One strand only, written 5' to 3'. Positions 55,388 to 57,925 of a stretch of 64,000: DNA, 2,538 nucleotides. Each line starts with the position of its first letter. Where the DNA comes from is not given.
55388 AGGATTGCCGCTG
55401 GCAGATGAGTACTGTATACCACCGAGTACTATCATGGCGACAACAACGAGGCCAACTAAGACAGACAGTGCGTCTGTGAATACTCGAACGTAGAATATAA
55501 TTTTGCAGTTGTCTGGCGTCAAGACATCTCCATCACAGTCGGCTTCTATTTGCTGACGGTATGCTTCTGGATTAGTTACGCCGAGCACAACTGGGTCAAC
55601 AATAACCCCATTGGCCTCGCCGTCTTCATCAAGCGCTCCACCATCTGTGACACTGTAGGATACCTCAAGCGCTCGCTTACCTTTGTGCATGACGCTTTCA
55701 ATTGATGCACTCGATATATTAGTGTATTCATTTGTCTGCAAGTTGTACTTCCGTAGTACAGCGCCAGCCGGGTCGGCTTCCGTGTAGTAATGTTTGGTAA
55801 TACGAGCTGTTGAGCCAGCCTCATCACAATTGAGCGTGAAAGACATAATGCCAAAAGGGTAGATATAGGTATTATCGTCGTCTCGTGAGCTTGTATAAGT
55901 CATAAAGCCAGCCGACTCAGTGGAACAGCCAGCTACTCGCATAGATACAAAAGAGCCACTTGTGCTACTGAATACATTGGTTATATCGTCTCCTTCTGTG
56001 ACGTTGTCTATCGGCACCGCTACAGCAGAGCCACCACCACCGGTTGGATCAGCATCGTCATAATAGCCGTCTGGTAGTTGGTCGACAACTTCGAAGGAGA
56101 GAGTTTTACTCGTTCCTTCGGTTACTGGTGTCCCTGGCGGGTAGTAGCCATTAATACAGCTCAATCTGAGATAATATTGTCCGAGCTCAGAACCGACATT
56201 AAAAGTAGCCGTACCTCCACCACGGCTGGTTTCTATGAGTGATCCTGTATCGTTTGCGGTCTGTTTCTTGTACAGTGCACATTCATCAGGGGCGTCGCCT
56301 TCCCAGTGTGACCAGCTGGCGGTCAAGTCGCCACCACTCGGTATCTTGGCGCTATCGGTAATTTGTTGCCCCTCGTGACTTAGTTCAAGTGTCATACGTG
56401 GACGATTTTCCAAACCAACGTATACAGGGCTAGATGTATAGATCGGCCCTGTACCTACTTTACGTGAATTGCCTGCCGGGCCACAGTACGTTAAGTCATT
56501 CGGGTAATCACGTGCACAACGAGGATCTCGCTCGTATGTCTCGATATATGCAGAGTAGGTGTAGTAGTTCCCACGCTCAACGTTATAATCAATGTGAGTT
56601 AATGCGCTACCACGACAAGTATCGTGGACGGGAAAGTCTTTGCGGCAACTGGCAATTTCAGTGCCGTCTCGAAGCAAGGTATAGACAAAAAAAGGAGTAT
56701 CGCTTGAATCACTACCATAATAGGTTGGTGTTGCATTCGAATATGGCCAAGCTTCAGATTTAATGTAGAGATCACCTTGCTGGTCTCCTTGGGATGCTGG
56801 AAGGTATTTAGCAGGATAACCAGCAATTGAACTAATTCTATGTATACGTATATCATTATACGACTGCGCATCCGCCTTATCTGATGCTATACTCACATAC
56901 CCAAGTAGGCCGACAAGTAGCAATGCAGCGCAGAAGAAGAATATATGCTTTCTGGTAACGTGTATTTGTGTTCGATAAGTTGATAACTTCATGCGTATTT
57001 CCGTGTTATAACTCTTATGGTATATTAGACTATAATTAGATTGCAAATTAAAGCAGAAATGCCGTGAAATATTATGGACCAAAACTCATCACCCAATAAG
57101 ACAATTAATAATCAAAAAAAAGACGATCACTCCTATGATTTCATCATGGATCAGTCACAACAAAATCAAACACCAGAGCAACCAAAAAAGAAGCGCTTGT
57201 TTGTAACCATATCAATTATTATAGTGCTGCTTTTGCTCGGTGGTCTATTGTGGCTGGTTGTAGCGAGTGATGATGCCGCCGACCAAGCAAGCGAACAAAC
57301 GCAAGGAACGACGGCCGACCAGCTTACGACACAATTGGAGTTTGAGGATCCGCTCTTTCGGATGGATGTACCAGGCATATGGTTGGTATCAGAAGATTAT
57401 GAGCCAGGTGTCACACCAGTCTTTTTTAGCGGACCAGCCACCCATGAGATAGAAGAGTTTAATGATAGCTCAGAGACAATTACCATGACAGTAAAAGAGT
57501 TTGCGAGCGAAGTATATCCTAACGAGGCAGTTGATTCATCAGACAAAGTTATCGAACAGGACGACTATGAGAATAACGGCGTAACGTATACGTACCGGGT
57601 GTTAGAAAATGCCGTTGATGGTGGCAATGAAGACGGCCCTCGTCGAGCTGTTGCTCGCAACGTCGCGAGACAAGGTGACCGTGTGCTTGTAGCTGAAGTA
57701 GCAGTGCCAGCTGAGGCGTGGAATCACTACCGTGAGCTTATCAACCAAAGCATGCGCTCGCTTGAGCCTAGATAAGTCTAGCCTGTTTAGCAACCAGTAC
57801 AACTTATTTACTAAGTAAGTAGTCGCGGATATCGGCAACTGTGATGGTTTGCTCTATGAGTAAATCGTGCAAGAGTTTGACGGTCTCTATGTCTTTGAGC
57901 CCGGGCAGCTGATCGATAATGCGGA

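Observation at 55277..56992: Large extracellular domain fused to a T4SS-pilin-like C-terminal hairpin, unlinked from the secretion locus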

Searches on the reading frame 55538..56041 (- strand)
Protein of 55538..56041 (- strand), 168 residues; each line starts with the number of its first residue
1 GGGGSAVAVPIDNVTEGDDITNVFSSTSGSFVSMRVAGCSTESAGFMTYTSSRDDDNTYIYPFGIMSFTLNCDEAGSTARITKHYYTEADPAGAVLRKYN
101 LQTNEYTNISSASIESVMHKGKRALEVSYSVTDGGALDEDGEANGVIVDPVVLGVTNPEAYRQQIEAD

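Call 65: search_protein_families(library=pfam, proteins=[window:55538-56041:-], max_evalue=1)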
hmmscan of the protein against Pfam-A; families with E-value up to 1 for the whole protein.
seq(168 aa): 1 family
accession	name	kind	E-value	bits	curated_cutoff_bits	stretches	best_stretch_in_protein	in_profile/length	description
PF16747.10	Adhesin_E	-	0.11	13.2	23.7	1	67-119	53-104/109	Surface-adhesin protein E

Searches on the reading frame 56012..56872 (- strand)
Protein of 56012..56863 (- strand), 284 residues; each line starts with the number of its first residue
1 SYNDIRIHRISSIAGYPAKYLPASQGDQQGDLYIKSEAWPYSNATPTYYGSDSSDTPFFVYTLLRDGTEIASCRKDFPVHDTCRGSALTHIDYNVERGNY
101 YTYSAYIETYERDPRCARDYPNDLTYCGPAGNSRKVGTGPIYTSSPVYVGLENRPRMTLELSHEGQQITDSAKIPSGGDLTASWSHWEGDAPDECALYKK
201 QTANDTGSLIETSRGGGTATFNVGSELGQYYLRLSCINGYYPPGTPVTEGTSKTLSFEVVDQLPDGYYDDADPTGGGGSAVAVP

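Call 24: find_homologous_proteins(query=window:56012-56863:-, max_evalue=10)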
Query seq(284 aa): 724 candidates shared short words with the query, none scored E <= 10.

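Call 73: find_related_loci(query=A3, collection=metagenome_contigs, flank=10000)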
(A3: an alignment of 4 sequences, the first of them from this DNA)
Query A3 (281 aa) in metagenome_contigs; peptide patterns used: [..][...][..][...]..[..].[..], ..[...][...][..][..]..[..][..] (x = any residue, [..] = any of these).
171 stretches matched a pattern; 1 encode a relative of the query (tblastn E <= 1e-3); 1 distinct loci.
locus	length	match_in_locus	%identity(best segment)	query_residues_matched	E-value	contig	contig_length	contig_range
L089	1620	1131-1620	79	1-167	1e-89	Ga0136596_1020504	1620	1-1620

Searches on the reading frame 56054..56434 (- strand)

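Call 65: search_protein_families(library=pfam, proteins=[window:56054-56434:-], max_evalue=1)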
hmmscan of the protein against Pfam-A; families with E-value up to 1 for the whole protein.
seq(127 aa): 1 family
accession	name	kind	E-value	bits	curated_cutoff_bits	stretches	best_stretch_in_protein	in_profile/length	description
PF08329.16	ChitinaseA_N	-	0.018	15.1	21.2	1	16-93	19-91/133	Chitinase A, N-terminal domain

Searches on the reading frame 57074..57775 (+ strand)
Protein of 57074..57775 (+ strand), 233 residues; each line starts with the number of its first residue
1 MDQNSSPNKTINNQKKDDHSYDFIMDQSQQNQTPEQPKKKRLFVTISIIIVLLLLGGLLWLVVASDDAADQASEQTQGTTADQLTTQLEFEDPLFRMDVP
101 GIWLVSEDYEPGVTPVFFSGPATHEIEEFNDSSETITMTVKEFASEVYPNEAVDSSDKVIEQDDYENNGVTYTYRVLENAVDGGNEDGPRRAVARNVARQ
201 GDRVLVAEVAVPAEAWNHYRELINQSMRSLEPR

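Call 25: search_protein_families(library=pfam, proteins=[window:57074-57775:+], max_evalue=0.01)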
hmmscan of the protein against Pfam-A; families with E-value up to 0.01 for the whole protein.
window:57074-57775:+ (233 aa): 0 families

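Call 80: search_protein_families(library=ncbifam, proteins=[window:57074-57775:+], max_evalue=0.1)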
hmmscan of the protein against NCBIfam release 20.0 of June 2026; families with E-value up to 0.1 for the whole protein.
window:57074-57775:+ (233 aa): 6 families
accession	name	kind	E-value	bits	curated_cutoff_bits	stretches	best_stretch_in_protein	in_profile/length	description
NF004285.1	PRK05696.1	equivalog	2.6e-05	24.1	179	1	28-84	6-63/171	flagellar basal body-associated protein FliL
NF006283.1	PRK08455.1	equivalog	0.00028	20.6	187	1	26-81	2-59/182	flagellar basal body-associated protein FliL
NF009420.1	PRK12785.1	equivalog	0.0012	18.7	197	1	28-78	7-57/161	flagellar basal body-associated protein FliL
NF047909.1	CellAnchorMapZStrp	equivalog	0.0021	16.9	700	1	10-91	133-213/474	cell division site-positioning protein MapZ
NF033483.0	PknB_PASTA_kin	equivalog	0.0062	15.6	450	1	10-89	303-383/563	Stk1 family PASTA domain-containing Ser/Thr kinase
NF051431.1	Rv0361_Cterm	subfamily_domain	0.083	13.1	37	0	39-90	2-52/140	Rv0361 family membrane protein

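Call 83: list_cluster_members(proteins=[P0001, P0013, window:57074-57775:+])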
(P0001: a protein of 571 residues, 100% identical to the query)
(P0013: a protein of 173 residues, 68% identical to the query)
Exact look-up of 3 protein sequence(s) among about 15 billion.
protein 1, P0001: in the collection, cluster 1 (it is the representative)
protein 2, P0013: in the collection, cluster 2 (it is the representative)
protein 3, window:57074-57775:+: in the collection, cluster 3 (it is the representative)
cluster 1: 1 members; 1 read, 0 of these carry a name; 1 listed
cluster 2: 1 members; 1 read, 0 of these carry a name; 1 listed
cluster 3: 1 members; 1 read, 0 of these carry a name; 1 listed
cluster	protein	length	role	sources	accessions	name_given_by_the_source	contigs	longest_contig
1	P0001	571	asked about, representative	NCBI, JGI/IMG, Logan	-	-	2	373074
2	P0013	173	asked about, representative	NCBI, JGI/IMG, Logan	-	-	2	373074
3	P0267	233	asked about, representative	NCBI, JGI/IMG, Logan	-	-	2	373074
